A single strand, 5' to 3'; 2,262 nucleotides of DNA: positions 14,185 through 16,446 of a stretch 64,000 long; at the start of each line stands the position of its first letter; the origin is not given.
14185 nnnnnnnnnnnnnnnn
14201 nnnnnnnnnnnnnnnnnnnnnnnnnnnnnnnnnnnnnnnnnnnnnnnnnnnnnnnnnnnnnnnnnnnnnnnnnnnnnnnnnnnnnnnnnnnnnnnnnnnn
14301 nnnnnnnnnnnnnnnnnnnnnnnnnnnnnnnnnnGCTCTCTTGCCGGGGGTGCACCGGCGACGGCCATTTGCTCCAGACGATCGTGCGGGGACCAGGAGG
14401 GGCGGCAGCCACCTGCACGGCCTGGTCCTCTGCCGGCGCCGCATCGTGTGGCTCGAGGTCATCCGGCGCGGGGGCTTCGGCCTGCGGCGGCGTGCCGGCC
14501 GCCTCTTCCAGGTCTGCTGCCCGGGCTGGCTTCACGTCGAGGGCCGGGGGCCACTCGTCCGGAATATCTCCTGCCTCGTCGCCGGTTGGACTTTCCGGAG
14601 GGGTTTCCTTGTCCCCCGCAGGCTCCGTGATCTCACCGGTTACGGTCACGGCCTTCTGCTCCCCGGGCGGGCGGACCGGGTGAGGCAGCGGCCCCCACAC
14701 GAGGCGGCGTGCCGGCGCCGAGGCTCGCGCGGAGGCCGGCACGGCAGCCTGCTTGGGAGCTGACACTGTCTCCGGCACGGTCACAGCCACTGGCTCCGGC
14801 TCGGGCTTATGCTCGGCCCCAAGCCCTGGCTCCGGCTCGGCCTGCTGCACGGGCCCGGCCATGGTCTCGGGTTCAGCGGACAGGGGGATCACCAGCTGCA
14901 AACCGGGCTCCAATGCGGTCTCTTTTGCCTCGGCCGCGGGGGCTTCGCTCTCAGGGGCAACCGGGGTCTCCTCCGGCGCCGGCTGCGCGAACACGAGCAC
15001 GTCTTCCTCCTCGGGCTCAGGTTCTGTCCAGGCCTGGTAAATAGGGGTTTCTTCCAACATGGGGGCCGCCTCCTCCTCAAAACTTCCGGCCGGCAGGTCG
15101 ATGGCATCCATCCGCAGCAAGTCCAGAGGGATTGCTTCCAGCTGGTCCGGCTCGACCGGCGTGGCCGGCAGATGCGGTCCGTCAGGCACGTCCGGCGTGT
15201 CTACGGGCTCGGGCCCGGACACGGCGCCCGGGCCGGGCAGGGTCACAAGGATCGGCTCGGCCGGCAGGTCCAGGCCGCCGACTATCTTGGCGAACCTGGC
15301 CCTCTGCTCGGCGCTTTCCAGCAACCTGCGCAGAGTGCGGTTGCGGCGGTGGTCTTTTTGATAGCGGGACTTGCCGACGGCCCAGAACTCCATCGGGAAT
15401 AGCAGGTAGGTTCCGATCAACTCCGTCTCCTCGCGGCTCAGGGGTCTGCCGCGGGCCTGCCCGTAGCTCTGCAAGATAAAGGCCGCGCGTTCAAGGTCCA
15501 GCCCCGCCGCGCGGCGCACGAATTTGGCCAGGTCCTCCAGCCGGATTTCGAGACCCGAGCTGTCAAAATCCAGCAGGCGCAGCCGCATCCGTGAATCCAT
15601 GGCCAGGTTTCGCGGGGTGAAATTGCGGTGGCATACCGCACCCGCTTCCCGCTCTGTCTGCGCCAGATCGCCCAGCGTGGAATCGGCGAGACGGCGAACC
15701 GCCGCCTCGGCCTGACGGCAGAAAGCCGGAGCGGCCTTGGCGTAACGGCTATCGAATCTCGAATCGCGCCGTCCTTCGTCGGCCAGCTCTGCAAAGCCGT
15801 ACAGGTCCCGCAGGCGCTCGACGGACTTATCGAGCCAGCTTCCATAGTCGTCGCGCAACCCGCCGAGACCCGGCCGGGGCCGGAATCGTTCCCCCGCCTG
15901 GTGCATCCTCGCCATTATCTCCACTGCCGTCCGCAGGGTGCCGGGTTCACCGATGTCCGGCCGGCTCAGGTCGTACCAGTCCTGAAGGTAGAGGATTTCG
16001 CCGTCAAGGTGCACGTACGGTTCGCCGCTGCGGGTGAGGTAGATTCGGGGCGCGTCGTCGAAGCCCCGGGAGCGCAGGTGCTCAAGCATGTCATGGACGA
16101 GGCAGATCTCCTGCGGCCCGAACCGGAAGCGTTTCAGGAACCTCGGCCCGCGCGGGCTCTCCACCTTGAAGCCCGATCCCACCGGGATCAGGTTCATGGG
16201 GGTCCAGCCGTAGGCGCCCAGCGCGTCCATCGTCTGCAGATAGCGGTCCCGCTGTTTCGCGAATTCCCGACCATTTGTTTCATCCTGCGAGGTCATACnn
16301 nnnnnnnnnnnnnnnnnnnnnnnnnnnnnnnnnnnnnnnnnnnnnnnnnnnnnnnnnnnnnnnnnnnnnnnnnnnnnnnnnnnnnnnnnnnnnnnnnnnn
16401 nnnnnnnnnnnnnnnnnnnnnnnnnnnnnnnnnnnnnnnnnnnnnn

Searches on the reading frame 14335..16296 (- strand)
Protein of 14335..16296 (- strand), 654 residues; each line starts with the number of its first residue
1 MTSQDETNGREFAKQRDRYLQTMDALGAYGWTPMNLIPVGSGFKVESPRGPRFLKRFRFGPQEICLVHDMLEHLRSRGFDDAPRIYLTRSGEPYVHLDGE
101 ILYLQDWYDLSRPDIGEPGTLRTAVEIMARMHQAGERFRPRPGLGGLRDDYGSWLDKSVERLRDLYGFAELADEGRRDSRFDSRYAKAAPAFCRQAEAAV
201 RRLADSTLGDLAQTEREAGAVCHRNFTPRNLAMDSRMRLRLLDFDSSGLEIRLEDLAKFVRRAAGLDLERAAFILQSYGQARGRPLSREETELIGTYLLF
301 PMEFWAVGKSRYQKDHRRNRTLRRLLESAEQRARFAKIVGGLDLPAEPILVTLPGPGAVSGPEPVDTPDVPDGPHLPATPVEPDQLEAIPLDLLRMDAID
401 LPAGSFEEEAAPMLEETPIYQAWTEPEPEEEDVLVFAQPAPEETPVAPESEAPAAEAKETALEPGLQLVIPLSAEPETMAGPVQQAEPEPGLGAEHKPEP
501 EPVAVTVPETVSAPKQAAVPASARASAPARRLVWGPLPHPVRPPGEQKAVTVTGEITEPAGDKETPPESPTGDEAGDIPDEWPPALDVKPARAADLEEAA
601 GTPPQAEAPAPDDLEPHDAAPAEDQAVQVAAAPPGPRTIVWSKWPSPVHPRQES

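Call 5: search_protein_families(library=pfam, proteins=[window:14335-16296:-], max_evalue=0.1)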
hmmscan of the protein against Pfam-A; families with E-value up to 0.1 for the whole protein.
window:14335-16296:- (654 aa): 0 families

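Call 31: search_protein_families(library=ncbifam, proteins=[window:14335-16296:-], max_evalue=0.01)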
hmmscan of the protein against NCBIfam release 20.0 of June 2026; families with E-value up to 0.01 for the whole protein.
window:14335-16296:- (654 aa): 4 families
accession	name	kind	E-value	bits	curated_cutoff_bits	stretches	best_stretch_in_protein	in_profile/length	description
TIGR02906.1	spore_CotS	subfamily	3.3e-48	164.2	172.7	1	42-330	12-302/314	CotS family spore coat protein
NF053880.1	SprCtKinCotIBac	equivalog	6e-18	64.9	550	1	43-316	32-304/328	spore coat kinase CotI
TIGR02905.1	spore_yutH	equivalog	3.8e-11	42.7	215.05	1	62-336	42-310/313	spore coat putative kinase YutH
TIGR02904.1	spore_ysxE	equivalog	4.1e-11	42.7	263.55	1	28-325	7-301/309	spore coat protein YsxE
